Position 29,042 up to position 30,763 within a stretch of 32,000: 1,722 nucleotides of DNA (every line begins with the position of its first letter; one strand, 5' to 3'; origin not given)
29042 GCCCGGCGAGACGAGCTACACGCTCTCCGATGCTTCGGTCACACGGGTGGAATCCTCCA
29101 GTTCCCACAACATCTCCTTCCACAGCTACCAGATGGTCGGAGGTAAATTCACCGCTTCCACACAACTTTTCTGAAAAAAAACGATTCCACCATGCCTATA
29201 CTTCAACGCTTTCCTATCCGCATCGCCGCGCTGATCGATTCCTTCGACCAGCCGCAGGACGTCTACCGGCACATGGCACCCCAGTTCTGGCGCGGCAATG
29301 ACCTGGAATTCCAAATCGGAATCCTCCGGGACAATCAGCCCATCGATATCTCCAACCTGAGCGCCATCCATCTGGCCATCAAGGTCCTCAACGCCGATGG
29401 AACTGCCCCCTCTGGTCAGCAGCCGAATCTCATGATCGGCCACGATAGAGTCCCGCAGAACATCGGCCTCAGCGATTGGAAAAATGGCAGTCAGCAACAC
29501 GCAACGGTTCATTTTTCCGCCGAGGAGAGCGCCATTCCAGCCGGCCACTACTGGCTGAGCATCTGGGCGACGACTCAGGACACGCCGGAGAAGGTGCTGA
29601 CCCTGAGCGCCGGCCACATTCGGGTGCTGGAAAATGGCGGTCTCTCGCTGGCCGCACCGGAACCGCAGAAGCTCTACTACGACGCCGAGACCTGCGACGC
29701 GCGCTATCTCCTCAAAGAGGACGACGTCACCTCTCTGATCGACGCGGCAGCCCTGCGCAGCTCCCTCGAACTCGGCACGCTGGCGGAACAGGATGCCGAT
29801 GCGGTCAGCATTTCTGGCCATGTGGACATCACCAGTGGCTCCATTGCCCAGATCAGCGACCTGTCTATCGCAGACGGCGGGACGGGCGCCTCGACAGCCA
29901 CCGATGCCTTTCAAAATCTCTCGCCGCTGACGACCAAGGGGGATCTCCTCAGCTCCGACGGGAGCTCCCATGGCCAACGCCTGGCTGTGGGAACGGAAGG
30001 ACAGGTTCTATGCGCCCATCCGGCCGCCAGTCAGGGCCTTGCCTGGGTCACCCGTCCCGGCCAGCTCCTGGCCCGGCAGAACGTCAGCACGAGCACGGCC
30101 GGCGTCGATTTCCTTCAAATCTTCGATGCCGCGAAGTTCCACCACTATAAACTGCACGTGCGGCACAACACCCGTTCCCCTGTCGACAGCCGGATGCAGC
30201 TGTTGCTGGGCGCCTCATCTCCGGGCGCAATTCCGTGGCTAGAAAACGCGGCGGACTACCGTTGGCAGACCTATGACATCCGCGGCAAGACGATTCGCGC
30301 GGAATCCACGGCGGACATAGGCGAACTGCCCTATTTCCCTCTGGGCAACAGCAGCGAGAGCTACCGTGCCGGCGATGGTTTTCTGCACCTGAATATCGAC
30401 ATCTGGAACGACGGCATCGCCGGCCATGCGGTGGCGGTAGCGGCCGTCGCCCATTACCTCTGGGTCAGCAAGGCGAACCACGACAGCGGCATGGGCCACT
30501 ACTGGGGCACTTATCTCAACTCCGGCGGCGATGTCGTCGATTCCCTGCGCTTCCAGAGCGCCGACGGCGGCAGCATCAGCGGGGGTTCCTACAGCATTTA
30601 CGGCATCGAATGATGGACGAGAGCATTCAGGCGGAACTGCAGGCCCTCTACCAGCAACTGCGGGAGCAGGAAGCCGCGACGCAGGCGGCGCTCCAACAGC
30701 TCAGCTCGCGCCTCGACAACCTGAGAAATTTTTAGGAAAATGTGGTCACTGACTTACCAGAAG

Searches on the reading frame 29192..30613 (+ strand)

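Call 11: search_protein_families(library=ncbifam, proteins=[window:29192-30613:+])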
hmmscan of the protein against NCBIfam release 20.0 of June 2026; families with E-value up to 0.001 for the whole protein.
window:29192-30613:+ (473 aa): 0 families

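Call 77: search_protein_families(library=phrogs, proteins=[window:29192-30613:+], max_evalue=0.001)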
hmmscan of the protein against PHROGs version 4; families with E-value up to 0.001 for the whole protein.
window:29192-30613:+ (473 aa): 2 families
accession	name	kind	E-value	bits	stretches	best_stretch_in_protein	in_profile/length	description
phrog_23837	-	head and packaging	4.9e-05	23.4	1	233-287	94-147/507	virion structural protein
phrog_33513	-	unknown function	0.00093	18.2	0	236-287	51-102/1042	-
